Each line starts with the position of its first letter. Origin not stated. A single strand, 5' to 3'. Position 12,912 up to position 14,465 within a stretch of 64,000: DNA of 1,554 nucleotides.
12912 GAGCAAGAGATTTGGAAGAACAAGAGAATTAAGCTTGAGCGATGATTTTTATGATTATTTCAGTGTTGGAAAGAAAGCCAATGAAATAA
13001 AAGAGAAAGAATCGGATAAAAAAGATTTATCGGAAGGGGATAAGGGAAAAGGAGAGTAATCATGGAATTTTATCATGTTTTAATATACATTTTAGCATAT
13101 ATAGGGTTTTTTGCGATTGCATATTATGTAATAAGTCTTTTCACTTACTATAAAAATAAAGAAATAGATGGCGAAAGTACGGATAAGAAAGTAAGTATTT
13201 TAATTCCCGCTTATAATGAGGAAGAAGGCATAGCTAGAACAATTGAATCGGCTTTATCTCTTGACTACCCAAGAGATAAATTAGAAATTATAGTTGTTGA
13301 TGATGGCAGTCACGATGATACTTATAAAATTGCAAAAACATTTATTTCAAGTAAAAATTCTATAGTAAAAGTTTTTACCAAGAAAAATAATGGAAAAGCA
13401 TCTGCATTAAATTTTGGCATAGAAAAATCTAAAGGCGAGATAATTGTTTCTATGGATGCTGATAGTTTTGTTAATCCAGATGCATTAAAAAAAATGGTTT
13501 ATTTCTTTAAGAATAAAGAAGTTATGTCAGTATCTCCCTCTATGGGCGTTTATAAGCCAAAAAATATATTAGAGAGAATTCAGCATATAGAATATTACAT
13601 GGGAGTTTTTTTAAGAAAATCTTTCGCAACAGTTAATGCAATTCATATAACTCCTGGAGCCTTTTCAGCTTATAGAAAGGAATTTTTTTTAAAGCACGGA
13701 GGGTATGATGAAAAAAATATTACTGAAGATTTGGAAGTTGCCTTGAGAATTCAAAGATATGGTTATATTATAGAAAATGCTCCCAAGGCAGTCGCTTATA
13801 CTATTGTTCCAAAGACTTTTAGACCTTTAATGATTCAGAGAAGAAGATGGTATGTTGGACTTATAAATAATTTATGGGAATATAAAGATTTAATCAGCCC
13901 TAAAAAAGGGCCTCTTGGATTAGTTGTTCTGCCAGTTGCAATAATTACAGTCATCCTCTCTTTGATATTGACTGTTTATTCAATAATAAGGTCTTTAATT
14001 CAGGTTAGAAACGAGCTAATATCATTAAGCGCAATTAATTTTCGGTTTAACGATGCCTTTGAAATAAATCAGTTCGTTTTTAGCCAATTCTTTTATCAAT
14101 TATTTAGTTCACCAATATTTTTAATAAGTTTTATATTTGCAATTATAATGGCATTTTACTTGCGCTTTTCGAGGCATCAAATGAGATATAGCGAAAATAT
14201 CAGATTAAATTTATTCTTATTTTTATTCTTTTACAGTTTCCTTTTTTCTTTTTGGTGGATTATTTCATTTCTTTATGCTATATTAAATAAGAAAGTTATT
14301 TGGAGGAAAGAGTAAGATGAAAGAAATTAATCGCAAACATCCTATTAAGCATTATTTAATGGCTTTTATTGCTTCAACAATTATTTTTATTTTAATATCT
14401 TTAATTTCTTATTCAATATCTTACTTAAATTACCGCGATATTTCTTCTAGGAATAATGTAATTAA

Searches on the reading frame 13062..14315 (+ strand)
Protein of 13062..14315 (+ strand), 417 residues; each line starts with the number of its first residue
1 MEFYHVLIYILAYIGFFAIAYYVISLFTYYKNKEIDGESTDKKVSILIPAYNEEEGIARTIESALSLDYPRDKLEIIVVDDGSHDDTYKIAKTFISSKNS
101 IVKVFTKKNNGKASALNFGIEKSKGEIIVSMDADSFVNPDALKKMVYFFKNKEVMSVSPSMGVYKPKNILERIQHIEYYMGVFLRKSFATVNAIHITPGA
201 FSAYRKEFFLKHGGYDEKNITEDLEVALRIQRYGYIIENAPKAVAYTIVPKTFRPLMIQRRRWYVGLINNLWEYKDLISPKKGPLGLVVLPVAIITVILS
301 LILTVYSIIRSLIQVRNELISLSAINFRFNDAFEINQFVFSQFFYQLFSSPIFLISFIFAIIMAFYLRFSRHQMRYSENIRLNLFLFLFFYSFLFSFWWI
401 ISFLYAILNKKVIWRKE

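Call 29: search_protein_families(library=pfam, proteins=[window:13062-14315:+], max_evalue=0.0001)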
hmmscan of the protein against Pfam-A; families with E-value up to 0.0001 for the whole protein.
window:13062-14315:+ (417 aa): 6 families
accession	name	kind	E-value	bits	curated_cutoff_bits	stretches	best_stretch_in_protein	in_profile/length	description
PF00535.33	Glycos_transf_2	-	7e-38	130.6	23.3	1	45-210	1-165/168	Glycosyl transferase family 2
PF13641.12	Glyco_tranf_2_3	-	7.2e-25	88.8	27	1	44-266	3-230/230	Glycosyltransferase like family 2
PF13632.12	Glyco_trans_2_3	-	3.5e-22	79.6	27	1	127-384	1-183/198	Glycosyl transferase family group 2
PF10111.15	Glyco_tranf_2_2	-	1.6e-19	70.9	27.3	1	45-263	1-231/276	Glycosyltransferase like family 2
PF03142.21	Chitin_synth_2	-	2.3e-18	66.6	27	2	119-206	196-286/527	Chitin synthase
PF13506.12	Glyco_transf_21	-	1.9e-12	47.4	21.7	1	109-263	15-172/174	Glycosyl transferase family 21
